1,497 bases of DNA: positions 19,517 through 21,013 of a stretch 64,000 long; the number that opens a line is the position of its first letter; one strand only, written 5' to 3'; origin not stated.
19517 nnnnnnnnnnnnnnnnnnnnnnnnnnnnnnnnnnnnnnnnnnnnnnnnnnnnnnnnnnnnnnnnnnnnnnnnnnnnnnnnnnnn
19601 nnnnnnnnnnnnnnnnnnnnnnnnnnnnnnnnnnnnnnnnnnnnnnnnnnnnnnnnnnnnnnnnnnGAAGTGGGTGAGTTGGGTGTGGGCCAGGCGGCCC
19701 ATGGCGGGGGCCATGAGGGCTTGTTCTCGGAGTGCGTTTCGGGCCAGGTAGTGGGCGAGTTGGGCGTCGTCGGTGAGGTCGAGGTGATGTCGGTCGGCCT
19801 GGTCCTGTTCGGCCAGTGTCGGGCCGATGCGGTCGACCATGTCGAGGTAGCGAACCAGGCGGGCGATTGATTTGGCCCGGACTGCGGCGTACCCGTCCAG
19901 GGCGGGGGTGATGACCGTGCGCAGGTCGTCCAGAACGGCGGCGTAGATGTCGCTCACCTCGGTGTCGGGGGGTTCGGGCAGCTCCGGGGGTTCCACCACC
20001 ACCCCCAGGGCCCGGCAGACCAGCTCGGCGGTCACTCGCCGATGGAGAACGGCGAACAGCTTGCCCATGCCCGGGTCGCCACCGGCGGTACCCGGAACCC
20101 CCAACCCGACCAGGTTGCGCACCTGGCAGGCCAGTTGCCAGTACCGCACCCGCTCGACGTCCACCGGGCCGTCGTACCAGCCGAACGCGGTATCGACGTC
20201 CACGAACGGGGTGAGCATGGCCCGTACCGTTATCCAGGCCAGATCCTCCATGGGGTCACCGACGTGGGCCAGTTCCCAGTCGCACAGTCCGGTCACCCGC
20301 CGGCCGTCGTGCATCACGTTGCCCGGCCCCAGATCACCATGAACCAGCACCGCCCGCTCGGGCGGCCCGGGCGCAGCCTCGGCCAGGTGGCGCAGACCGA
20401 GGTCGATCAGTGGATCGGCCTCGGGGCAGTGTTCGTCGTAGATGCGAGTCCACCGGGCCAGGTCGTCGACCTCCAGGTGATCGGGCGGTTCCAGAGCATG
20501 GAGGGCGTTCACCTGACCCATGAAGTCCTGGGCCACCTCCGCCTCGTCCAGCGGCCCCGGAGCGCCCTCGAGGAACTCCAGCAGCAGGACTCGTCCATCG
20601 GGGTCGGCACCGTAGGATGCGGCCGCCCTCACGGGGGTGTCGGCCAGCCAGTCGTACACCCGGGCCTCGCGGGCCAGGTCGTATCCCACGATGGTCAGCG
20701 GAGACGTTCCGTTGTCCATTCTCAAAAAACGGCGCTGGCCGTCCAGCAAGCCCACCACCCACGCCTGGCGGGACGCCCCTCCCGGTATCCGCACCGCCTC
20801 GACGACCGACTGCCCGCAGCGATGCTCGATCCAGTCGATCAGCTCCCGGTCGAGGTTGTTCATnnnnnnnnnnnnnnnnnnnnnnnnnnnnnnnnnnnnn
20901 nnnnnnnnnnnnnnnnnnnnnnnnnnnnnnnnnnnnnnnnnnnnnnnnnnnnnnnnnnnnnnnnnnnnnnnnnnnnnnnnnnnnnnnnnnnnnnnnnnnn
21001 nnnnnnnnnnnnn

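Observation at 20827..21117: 65-bp x4.4 array turns the 5' end of a kinase gene into a cascade of identical 22-codon uORFs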

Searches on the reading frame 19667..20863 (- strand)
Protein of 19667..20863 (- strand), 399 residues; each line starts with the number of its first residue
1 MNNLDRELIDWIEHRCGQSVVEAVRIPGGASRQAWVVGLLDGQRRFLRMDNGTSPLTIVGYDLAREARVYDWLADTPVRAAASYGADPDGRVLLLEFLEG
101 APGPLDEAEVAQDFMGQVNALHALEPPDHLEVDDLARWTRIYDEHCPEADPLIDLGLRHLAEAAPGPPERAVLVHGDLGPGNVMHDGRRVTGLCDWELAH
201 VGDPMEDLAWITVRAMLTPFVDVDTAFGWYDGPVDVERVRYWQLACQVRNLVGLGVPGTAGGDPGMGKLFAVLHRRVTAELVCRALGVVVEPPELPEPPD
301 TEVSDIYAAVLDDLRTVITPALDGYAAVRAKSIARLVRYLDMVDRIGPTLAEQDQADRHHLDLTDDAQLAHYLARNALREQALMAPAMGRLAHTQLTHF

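Call 6: search_protein_families(library=pfam, proteins=[window:19667-20863:-])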
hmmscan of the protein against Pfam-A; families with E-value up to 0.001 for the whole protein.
window:19667-20863:- (399 aa): 2 families
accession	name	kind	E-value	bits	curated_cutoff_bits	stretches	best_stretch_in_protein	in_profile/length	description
PF01636.29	APH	-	6.4e-21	75.6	23.2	1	24-212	3-210/239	Phosphotransferase enzyme family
PF19974.5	TCAD9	-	0.00052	19.7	40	1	173-216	299-342/429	Ternary complex associated domain 9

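Call 8: find_homologous_proteins(query=window:19667-20863:-, max_evalue=1e-10)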
Query window:19667-20863:- (399 aa): 190 proteins with E <= 1e-10 among 8000 candidates; the best 120 are listed.
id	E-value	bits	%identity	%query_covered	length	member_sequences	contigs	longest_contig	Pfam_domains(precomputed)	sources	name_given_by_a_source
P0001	2.3e-269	911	100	100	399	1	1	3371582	PF01636.30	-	-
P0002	6.5e-211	719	80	99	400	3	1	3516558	PF01636.30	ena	-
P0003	7.3e-207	705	78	100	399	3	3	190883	PF01636.30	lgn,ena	-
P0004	7.3e-207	705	79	99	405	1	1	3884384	PF01636.30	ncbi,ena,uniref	ncbi:phosphotransferase family protein [Candidatus Poriferisocius sp.]|uniref:phosphotransferase fam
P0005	9.9e-207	705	78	99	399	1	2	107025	PF01636.30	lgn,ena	-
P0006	2.5e-206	704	77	100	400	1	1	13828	PF01636.30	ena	-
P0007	2.4e-203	694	77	100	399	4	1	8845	PF01636.30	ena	-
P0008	1.0e-202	692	76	100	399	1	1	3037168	PF01636.30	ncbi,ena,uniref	ncbi:phosphotransferase family protein [Candidatus Poriferisocius sp.]|uniref:phosphotransferase fam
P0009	3.8e-202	690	76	100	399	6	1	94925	PF01636.30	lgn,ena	-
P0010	8.4e-201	685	76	99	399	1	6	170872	PF01636.30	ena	-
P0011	1.7e-200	684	76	99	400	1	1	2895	PF01636.30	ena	-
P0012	3.2e-200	684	76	100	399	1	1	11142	PF01636.30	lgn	-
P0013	7.3e-200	682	76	100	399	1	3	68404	PF01636.30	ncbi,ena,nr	ncbi:MAG: phosphotransferase family protein [bacterium]|nr:phosphotransferase family protein [bacter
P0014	1.5e-199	681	75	100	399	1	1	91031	PF01636.30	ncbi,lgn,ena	-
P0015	5.0e-199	680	76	99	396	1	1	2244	PF01636.30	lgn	-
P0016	1.1e-198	678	76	99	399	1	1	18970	PF01636.30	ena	-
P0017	1.2e-198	678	75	100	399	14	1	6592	PF01636.30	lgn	-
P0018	4.5e-198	676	75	99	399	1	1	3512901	PF01636.30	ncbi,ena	-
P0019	8.6e-198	676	75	99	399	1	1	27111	PF01636.30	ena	-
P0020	1.4e-197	675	74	100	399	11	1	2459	PF01636.30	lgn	-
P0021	2.2e-197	674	75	99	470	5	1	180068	PF01636.30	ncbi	-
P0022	2.3e-197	674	74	100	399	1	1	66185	PF01636.30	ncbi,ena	-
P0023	3.3e-197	674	75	99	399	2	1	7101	PF01636.30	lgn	-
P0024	6.8e-197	673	74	100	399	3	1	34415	PF01636.30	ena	-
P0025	2.4e-196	671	76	98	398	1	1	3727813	PF01636.30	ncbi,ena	-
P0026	3.8e-196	670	75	99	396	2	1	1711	PF01636.30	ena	-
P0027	4.6e-196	670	74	100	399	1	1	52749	PF01636.30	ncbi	-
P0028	1.3e-195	668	75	98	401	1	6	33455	PF01636.30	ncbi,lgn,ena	-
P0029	1.4e-195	668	76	99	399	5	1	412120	PF01636.30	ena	-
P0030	2.3e-195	667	74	100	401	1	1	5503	PF01636.30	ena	-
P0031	4.6e-195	667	74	100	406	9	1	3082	PF01636.30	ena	-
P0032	4.8e-195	666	74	99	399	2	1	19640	PF01636.30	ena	-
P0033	9.7e-195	665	74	100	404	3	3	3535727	PF01636.30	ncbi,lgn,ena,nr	ncbi:MAG: phosphotransferase family protein [bacterium]|nr:phosphotransferase family protein [bacter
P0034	2.3e-193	661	74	100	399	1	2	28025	PF01636.30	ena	-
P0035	2.6e-193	661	73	99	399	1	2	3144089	PF01636.30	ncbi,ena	-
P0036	2.8e-193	661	74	99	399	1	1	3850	PF01636.30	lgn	-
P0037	3.3e-193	660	74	98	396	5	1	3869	PF01636.30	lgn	-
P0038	5.9e-193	660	73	100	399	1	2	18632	PF01636.30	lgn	-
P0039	1.1e-192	659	74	99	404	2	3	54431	PF01636.30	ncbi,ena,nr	ncbi:MAG: phosphotransferase family protein [bacterium]|nr:phosphotransferase family protein [bacter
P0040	1.1e-192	659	74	98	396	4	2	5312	PF01636.30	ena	-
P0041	1.3e-192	659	74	99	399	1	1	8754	PF01636.30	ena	-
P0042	1.5e-192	658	73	99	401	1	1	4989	PF01636.30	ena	-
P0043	1.6e-192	658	73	99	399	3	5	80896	PF01636.30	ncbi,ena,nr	ncbi:MAG: phosphotransferase family protein [bacterium]|nr:phosphotransferase family protein [bacter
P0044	4.1e-192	657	73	99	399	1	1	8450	PF01636.30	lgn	-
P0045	4.9e-192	657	73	100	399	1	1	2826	PF01636.30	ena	-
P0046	5.6e-192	656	74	99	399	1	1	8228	PF01636.30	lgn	-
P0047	5.9e-192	656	73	100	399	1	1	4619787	PF01636.30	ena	-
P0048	9.2e-192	656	73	99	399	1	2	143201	PF01636.30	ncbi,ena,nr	ncbi:MAG: phosphotransferase family protein [Acidimicrobiia bacterium]|nr:phosphotransferase family 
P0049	1.2e-191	655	74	100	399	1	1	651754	PF01636.30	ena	-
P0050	1.2e-191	655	73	99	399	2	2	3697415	PF01636.30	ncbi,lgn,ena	-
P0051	1.8e-191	655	74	99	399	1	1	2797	PF01636.30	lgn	-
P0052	1.1e-190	652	73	99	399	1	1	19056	PF01636.30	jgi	-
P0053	1.9e-190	651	74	99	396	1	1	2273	PF01636.30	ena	-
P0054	3.8e-190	650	74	98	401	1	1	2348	PF01636.30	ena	-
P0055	4.9e-190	650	72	99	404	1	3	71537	PF01636.30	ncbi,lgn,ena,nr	ncbi:MAG: phosphotransferase family protein [bacterium]|nr:phosphotransferase family protein [bacter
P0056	5.1e-190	650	74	99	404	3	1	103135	PF01636.30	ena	-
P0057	7.6e-190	649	73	99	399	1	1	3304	PF01636.30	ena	-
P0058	7.9e-190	649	73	99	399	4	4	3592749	PF01636.30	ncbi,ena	-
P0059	3.2e-189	647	73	99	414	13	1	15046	PF01636.30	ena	-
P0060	1.4e-188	645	72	99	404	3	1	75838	PF01636.30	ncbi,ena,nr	ncbi:MAG: phosphotransferase family protein [bacterium]|nr:phosphotransferase family protein [bacter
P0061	1.4e-186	639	74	96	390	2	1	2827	PF01636.30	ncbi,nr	ncbi:MAG: phosphotransferase family protein, partial [Acidimicrobiia bacterium]|nr:phosphotransferas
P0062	2.0e-186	638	70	100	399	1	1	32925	PF01636.30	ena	-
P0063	6.1e-186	636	74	97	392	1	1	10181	PF01636.30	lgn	-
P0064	3.4e-184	631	72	98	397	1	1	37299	PF01636.30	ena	-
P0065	1.8e-183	628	80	87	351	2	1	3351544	PF01636.30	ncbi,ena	-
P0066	2.9e-181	621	70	99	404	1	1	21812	PF01636.30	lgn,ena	-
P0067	1.5e-180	619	76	90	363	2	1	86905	PF01636.30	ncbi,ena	-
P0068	6.9e-180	617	77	90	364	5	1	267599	PF01636.30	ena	-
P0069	1.2e-179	616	75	91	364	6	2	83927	PF01636.30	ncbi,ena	-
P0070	4.4e-179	614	75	90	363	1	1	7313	PF01636.30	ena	-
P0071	5.8e-178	610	75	90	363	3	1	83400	PF01636.30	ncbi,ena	-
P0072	3.1e-176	605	74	90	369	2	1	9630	PF01636.30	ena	-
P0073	7.9e-175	600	75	90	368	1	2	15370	PF01636.30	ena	-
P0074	8.3e-175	600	74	88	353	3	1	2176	PF01636.30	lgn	-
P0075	1.3e-174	599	73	91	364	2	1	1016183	PF01636.30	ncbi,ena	-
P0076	2.4e-173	595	75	88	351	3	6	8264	PF01636.30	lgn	-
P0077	3.9e-173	594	74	90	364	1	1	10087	PF01636.30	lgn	-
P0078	4.5e-173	594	75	88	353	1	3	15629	PF01636.30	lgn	-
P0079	7.3e-173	593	74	89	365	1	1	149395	PF01636.30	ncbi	-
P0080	8.5e-172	590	75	88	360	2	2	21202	PF01636.30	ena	-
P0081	2.0e-170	585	74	88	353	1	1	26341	PF01636.30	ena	-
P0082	1.1e-168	580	73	88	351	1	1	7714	PF01636.30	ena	-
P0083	1.9e-161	556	80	76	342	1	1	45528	PF01636.30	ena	-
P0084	2.9e-151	522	77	74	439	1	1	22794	PF01636.30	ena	-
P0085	1.8e-140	487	76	71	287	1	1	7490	PF01636.30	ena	-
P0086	9.7e-49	185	35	100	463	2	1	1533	PF01636.30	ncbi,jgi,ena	jgi:aminoglycoside phosphotransferase (APT) family kinase protein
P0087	1.4e-47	181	37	89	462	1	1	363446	PF01636.30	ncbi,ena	-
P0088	5.4e-46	176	32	99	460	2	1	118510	PF01636.30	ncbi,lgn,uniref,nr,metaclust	ncbi:Phosphotransferase enzyme family protein [Thermomonospora echinospora]|uniref:Phosphotransferas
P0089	3.0e-45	173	36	89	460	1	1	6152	PF19802.5,PF01636.30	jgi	jgi:aminoglycoside phosphotransferase (APT) family kinase protein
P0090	1.3e-44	171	34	87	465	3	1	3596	PF01636.30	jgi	-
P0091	1.1e-43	168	35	99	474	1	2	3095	PF01636.30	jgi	jgi:aminoglycoside phosphotransferase (APT) family kinase protein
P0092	9.8e-43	165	35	98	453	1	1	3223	PF01636.30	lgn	-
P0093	2.4e-42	164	33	98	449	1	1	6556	PF01636.30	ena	-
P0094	2.8e-42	163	31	99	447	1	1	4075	PF07914.18,PF01636.30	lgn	-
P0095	8.0e-42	162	34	89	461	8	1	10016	PF01636.30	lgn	-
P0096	8.4e-42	162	35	86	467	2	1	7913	PF01636.30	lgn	-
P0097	2.0e-41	160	34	99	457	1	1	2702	PF01636.30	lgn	-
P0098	2.4e-41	160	33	88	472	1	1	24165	PF01636.30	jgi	jgi:aminoglycoside phosphotransferase (APT) family kinase protein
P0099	2.6e-41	160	33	86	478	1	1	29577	PF01636.30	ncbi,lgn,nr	ncbi:MAG: putative aminoglycoside phosphotransferase [Enterovirga sp.]|nr:putative aminoglycoside ph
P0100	4.5e-41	159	31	97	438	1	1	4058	PF01636.30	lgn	-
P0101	3.3e-40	156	32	89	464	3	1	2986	PF01636.30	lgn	-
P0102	8.5e-40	155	33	88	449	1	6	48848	PF01636.30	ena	-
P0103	2.7e-39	153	31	97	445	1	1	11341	PF01636.30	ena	-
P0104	2.7e-39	153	34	88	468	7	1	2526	PF01636.30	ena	-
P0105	8.7e-39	152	33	86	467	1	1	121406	PF01636.30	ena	-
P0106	9.3e-39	152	32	89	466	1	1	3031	PF01636.30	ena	-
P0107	1.7e-38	151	30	96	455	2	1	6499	PF01636.30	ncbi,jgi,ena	jgi:aminoglycoside phosphotransferase (APT) family kinase protein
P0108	1.9e-38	151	33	86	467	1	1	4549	PF01636.30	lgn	-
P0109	2.9e-38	150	31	98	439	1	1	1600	PF01636.30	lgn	-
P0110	7.6e-38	149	31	89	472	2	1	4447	PF01636.30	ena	-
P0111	3.4e-37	147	31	98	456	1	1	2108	PF19802.5,PF01636.30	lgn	-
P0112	4.6e-37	146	33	87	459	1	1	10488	PF01636.30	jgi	jgi:aminoglycoside phosphotransferase (APT) family kinase protein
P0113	8.4e-37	145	30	96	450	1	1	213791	PF01636.30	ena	-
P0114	1.7e-36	144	33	93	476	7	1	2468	PF01636.30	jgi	jgi:aminoglycoside phosphotransferase (APT) family kinase protein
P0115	1.8e-36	144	32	85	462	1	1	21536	PF01636.30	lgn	-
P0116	3.6e-36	143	32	89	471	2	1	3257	PF01636.30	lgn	-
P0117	4.1e-36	143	31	97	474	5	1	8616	PF01636.30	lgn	-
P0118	6.4e-36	142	34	85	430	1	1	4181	PF01636.30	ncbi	-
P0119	8.9e-36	142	31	88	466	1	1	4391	PF01636.30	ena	-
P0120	1.2e-35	141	31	98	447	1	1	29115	PF01636.30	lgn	-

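Call 11: find_encoding_contigs(protein=P0001, flank=3000, max_places=4)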
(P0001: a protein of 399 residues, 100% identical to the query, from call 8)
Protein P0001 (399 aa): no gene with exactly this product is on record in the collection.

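Call 12: find_encoding_contigs(protein=P0002, flank=3000, max_places=3)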
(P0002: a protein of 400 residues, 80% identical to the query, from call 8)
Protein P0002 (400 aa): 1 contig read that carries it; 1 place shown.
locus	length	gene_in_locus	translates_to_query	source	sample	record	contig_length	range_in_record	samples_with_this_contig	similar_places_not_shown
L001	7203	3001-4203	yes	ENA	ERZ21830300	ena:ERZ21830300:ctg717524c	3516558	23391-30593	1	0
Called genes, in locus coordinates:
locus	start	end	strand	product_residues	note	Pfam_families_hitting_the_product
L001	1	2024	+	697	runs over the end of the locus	PF02518:HATPase_c, PF00204:DNA_gyraseB, PF01751:Toprim, PF00986:DNA_gyraseB_C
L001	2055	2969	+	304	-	PF10926:DUF2800 (weak), PF12705:PDDEXK_1, PF01930:Cas_Cas4 (weak)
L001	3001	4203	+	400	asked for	PF01636:APH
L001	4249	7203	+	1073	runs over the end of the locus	PF12705:PDDEXK_1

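Call 13: find_encoding_contigs(protein=P0004, flank=3000, max_places=3)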
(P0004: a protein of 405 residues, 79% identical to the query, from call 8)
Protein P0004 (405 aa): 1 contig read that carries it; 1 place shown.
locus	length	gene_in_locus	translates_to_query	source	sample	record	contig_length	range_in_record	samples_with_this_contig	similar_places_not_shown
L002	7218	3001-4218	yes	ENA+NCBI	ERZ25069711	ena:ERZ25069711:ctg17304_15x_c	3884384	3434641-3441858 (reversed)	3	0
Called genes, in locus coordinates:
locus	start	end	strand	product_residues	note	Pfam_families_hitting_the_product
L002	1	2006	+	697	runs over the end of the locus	PF02518:HATPase_c, PF00204:DNA_gyraseB, PF01751:Toprim, PF00986:DNA_gyraseB_C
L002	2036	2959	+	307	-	PF10926:DUF2800 (weak), PF12705:PDDEXK_1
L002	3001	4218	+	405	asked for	PF01636:APH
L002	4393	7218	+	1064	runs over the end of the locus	PF12705:PDDEXK_1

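Call 21: find_related_loci(query=P0001, collection=genome_contigs, flank=10000)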
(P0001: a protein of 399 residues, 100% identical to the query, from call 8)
Query P0001 (399 aa) in genome_contigs; peptide patterns used: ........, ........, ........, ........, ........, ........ (x = any residue, [..] = any of these).
561 stretches matched a pattern; 338 encode a relative of the query (tblastn E <= 1e-3); the best 80 are kept; 80 distinct loci.
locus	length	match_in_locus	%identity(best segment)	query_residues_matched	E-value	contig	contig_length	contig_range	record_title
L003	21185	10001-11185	79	2-396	0e+0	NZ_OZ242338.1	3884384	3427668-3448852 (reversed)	MAG: Candidatus Poriferisocius sp. isolate b1648d6f-d579-441a-9e02-68cbdfacbddd chromosome 1, complete sequence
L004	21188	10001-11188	77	1-396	0e+0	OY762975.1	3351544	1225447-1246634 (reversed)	MAG: Acidimicrobiales bacterium isolate b2754c8c-b586-4d69-863e-0c5c3858fa40 genome assembly, chromosome: 1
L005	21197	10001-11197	76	1-399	0e+0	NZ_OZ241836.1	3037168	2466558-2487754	MAG: Candidatus Poriferisocius sp. isolate 5d59ea5e-8437-4482-86ca-0ed14f63a534 chromosome 1, complete sequence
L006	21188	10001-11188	74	1-396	0e+0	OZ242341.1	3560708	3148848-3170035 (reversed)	MAG: Candidatus Poriferisocius sp. isolate 0ce05ba1-728e-4541-870e-a511d1e8f405 genome assembly, chromosome: 1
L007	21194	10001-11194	75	1-398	0e+0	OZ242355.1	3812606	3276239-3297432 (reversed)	MAG: Acidimicrobiales bacterium isolate 104998a1-4135-4d78-96d2-be0913496795 genome assembly, chromosome: 1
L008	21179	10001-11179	75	7-399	0e+0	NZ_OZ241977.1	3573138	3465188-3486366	MAG: Candidatus Poriferisocius sp. isolate 487b4cec-4729-4ab4-8a52-7084cce3f8e8 chromosome 1, complete sequence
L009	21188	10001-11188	75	1-396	0e+0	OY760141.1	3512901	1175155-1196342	MAG: Acidimicrobiales bacterium isolate 5b15a54b-9cf3-459b-830c-82dda2a8371f genome assembly, chromosome: 1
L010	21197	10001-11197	75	1-399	0e+0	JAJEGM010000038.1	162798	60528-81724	MAG: Acidimicrobiia bacterium isolate p16x57bins.12 k141_463079, whole genome shotgun sequence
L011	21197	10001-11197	74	1-399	0e+0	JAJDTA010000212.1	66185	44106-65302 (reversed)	MAG: Acidimicrobiia bacterium isolate jk18x11bins.4 k141_576933, whole genome shotgun sequence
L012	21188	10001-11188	73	1-396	0e+0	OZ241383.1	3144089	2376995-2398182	MAG: Acidimicrobiales bacterium isolate a90f8c27-fa5a-4faf-816a-670666cf7771 genome assembly, chromosome: 1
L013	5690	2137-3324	73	1-396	0e+0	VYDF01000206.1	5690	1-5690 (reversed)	MAG: Acidimicrobiia bacterium isolate SB0675_bin_33 NODE_5146_length_5690_cov_7.203727, whole genome shotgun sequence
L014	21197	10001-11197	75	1-399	0e+0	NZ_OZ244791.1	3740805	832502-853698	MAG: Candidatus Poriferisocius sp. isolate cde17ac8-0948-4364-bd42-6cfd40f4f062 chromosome 1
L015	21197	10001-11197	75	1-399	0e+0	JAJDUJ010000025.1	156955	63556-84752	MAG: Acidimicrobiia bacterium isolate jk18x1bzbins.74 k141_1429299, whole genome shotgun sequence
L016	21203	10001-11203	73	1-396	0e+0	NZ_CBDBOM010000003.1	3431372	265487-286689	MAG: Candidatus Poriferisocius sp. isolate 6cc4a3fc-7d21-471c-8f5b-206ccb7f2e02 contig_3, whole genome shotgun sequence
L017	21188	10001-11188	73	1-396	0e+0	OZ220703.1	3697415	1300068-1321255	MAG: Acidimicrobiales bacterium isolate 8adfe4d6-2910-4d5b-99a4-34b3ebb1dbab genome assembly, chromosome: 1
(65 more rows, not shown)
